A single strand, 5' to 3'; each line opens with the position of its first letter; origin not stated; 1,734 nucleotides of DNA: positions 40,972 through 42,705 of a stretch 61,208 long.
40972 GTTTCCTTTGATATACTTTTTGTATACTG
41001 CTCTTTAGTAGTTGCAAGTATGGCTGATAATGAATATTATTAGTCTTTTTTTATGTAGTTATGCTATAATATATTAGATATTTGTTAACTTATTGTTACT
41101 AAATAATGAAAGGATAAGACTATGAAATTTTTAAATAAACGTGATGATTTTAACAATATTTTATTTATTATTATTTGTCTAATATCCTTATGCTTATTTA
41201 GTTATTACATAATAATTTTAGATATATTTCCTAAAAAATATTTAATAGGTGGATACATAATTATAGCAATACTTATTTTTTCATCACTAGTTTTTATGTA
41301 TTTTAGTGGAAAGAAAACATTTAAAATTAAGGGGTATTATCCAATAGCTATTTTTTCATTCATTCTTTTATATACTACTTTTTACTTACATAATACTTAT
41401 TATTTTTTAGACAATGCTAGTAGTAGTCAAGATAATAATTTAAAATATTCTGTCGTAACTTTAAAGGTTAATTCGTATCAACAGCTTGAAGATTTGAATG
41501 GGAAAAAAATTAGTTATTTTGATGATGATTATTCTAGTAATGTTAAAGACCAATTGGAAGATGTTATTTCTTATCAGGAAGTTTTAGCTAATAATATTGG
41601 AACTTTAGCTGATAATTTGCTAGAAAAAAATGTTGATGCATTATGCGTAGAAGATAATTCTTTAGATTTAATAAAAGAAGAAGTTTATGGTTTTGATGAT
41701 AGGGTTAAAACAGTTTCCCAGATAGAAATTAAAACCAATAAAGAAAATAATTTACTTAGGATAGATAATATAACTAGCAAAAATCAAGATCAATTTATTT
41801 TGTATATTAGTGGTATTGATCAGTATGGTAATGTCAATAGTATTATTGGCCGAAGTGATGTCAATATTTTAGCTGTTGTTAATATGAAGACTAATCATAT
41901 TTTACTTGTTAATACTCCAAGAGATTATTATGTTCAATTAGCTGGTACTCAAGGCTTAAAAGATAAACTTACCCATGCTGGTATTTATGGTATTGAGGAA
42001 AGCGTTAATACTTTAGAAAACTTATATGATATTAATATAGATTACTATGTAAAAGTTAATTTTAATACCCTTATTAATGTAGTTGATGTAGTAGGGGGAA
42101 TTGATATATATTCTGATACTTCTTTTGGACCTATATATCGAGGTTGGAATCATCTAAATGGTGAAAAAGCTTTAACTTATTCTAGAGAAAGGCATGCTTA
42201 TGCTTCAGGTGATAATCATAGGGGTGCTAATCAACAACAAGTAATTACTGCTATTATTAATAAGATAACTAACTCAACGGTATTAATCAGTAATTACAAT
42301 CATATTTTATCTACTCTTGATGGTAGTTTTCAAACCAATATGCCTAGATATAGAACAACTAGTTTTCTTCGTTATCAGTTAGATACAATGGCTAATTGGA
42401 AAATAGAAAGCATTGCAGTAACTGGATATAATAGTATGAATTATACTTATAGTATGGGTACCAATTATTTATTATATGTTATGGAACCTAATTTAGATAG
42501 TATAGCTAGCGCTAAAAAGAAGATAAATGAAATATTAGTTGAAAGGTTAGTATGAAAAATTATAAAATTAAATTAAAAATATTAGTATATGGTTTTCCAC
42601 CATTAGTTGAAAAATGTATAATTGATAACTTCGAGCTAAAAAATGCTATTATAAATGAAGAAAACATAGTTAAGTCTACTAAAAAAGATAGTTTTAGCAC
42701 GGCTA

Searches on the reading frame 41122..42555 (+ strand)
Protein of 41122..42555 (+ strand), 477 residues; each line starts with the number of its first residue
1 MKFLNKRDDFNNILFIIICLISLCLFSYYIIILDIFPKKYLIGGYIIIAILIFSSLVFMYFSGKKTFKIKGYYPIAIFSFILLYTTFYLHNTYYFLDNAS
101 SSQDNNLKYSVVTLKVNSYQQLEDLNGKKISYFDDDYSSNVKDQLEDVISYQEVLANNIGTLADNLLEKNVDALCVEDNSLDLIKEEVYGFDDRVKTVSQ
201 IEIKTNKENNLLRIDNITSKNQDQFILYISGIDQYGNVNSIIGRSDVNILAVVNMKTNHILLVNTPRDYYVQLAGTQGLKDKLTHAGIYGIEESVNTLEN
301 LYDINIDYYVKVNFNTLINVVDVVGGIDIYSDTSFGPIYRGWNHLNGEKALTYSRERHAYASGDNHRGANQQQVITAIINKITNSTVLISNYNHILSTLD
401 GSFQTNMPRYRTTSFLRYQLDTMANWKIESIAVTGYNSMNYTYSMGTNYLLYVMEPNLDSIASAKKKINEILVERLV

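Call 29: search_protein_families(library=pfam, proteins=[window:41122-42555:+], max_evalue=0.00001)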
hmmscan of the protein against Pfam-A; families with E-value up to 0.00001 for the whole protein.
window:41122-42555:+ (477 aa): 1 family
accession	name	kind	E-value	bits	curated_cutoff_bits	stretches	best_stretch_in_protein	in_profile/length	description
PF03816.19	LytR_cpsA_psr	-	5.3e-34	118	24.6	1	244-383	1-149/150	LytR_cpsA_psr family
